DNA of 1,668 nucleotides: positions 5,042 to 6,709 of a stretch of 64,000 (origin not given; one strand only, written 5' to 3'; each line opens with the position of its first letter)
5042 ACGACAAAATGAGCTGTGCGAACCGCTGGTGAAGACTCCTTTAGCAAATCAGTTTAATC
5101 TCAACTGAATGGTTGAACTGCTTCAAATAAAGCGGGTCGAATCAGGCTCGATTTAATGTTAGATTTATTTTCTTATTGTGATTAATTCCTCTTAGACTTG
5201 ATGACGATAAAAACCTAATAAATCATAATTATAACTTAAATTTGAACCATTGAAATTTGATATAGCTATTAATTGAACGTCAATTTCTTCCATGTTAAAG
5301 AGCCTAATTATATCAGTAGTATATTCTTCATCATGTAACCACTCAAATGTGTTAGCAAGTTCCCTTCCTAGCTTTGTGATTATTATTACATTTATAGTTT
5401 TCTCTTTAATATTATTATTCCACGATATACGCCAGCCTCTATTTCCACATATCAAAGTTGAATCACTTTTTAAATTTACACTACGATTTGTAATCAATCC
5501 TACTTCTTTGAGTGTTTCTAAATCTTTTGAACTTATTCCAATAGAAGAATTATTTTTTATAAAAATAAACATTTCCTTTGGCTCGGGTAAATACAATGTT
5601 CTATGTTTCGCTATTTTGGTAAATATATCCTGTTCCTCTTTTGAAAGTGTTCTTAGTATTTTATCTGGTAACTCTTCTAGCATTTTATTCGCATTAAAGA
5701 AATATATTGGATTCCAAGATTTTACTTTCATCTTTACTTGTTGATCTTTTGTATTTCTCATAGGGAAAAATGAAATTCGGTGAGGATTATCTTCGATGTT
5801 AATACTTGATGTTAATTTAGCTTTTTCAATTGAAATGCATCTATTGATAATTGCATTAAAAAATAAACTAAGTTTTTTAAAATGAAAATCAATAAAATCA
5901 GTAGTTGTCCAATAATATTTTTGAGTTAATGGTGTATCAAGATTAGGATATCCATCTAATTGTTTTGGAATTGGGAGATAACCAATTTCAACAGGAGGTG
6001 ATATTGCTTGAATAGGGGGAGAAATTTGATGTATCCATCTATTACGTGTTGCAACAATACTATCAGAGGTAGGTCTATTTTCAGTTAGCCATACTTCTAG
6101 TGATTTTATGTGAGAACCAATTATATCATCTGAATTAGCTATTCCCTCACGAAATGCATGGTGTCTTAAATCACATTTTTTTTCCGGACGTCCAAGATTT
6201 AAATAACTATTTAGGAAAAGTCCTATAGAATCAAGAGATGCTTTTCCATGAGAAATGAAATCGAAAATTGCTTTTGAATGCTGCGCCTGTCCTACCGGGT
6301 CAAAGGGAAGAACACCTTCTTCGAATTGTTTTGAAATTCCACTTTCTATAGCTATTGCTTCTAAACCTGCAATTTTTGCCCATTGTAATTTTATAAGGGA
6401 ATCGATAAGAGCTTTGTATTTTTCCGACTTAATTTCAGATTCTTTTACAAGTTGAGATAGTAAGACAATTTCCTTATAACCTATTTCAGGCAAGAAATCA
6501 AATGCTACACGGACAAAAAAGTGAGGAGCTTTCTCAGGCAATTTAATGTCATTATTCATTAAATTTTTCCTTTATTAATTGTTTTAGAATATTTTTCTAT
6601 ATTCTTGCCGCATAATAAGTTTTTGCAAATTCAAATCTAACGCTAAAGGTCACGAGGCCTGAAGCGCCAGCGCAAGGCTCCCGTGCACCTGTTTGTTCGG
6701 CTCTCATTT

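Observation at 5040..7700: Low-GC island carrying an unrecognised two-gene cassette (single-pass membrane protein + 455-aa soluble protein): candidate novel defence / abortive-infection system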

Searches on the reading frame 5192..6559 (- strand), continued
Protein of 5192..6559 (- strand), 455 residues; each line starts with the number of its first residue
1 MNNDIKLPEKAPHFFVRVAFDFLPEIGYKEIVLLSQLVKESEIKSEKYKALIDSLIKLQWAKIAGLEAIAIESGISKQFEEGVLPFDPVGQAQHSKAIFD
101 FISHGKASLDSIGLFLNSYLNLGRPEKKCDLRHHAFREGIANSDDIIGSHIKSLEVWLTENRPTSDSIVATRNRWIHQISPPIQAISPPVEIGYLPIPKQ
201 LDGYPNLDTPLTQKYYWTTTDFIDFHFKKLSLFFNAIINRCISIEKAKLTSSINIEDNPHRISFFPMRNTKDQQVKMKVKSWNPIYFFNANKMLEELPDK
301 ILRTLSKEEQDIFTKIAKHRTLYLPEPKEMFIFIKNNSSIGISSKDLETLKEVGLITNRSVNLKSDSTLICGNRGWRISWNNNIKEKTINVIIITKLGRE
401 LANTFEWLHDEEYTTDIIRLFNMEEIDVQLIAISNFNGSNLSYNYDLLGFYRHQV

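Call 82: find_related_loci(query=A1, collection=metagenome_contigs, flank=8000)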
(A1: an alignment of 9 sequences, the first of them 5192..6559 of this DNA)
Query A1 (455 aa) in metagenome_contigs; peptide patterns used: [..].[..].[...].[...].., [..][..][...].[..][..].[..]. (x = any residue, [..] = any of these).
184 stretches matched a pattern; 9 encode a relative of the query (tblastn E <= 1e-3); 9 distinct loci.
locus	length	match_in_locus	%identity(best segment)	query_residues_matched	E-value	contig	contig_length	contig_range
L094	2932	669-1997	51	6-444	2e-166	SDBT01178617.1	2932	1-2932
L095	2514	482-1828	45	7-452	2e-142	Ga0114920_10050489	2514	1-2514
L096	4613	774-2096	46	10-454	3e-129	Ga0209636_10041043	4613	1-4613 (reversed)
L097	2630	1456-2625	49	1-383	2e-132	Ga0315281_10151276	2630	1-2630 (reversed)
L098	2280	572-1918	42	7-453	3e-129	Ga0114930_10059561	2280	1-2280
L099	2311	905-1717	44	8-276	4e-77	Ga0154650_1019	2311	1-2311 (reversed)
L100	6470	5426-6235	43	2-276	6e-71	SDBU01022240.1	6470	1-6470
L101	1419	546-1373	41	7-287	3e-72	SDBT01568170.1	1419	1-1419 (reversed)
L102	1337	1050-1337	39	7-102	3e-15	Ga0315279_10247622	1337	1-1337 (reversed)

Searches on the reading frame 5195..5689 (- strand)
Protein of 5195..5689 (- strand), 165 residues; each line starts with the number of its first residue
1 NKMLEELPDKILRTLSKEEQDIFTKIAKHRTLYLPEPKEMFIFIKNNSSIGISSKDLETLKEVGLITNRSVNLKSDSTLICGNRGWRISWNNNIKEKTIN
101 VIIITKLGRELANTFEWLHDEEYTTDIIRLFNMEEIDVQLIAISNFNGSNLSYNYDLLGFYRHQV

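Call 96: search_solved_structures(query=A7, max_evalue=10, show_alignments=2)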
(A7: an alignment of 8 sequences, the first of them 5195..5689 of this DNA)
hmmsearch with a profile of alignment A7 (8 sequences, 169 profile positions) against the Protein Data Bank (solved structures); distinct sequences matched with E-value up to 10: 2.
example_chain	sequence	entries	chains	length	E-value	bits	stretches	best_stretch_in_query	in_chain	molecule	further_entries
7c7y_A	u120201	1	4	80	0.93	12.7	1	4-46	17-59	Uncharacterized protein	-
8gl3_A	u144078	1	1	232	2.4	11.4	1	5-68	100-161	pRLB-519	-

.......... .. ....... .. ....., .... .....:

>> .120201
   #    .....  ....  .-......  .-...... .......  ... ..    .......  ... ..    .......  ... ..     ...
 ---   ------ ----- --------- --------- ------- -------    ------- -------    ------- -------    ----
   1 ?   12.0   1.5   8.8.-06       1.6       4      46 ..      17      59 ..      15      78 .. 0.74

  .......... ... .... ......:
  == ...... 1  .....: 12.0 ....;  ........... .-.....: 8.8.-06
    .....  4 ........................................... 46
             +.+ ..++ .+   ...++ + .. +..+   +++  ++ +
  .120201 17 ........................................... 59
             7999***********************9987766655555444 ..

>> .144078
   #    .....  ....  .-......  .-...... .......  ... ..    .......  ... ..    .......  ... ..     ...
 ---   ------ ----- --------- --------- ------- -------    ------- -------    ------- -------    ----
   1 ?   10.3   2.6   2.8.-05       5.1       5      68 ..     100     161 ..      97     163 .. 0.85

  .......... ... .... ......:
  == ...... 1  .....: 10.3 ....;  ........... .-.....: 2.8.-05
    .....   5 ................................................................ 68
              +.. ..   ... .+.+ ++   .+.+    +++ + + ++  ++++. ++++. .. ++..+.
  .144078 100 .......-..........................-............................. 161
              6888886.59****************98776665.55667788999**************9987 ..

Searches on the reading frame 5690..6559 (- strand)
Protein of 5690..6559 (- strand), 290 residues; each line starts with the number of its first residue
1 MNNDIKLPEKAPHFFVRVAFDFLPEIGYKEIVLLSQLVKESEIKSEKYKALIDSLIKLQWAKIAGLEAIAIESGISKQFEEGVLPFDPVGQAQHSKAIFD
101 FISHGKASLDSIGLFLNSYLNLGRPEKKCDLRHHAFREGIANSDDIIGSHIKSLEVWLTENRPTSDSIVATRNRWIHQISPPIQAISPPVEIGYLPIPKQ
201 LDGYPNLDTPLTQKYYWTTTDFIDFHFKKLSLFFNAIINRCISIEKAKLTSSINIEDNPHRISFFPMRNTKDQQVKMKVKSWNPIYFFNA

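Call 95: search_solved_structures(query=A6, max_evalue=10, show_alignments=2)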
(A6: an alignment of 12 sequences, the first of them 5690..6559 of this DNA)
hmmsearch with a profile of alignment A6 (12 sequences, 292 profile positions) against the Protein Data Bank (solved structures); distinct sequences matched with E-value up to 10: 0.
